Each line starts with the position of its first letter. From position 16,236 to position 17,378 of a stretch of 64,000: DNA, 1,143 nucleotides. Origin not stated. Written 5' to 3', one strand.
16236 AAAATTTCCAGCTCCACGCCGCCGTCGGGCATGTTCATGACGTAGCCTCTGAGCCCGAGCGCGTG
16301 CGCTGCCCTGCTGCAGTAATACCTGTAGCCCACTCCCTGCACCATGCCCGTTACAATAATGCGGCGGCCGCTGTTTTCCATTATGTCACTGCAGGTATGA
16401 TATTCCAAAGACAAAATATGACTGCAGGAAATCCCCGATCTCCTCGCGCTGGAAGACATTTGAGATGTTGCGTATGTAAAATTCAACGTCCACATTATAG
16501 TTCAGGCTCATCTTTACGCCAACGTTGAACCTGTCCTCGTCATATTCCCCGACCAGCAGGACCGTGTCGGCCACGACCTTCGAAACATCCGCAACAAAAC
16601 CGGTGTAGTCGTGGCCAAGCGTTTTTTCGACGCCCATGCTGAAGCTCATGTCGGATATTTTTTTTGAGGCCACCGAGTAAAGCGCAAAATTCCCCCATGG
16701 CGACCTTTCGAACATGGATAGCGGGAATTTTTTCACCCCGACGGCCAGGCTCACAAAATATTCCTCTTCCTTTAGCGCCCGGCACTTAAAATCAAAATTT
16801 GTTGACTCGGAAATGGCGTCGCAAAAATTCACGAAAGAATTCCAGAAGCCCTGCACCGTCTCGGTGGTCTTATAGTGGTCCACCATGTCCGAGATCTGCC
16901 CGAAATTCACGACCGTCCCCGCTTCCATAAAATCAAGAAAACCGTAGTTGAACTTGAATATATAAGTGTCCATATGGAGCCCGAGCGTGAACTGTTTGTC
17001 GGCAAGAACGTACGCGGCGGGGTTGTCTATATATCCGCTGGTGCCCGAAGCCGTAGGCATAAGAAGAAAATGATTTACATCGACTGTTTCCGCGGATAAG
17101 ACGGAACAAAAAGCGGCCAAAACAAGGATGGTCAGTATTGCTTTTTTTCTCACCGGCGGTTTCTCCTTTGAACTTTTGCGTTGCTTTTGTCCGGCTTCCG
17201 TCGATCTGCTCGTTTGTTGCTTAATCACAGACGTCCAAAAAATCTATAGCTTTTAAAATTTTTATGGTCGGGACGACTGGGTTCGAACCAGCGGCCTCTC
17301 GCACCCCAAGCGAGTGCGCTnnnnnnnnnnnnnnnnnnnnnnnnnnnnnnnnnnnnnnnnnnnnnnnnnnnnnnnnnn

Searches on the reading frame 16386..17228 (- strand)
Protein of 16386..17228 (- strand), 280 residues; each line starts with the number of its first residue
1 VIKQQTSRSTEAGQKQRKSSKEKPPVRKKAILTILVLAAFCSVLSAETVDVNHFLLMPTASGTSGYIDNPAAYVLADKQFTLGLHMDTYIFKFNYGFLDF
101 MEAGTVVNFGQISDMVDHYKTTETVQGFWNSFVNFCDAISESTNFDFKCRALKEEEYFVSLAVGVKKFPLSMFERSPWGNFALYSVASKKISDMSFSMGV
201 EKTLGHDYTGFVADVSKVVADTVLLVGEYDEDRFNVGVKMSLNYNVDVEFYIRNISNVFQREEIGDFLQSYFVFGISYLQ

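Call 23: search_protein_families(library=pfam, proteins=[window:16386-17228:-], max_evalue=10)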
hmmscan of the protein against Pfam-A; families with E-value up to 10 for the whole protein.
window:16386-17228:- (280 aa): 2 families
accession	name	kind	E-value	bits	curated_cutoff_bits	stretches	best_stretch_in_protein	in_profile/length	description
PF06082.17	YjbH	-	0.0036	16.6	24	1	62-200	6-127/658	Exopolysaccharide biosynthesis protein YbjH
PF03015.24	Sterile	-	0.099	13.3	35.4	1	141-169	62-90/93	Male sterility protein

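Call 24: search_protein_families(library=ncbifam, proteins=[window:16386-17228:-], max_evalue=10)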
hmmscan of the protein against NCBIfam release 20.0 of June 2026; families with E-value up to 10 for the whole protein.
window:16386-17228:- (280 aa): 0 families

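Call 92: search_protein_families(library=pfam, proteins=[window:16386-17228:-], max_evalue=0.001)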
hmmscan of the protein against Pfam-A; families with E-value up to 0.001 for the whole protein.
window:16386-17228:- (280 aa): 0 families
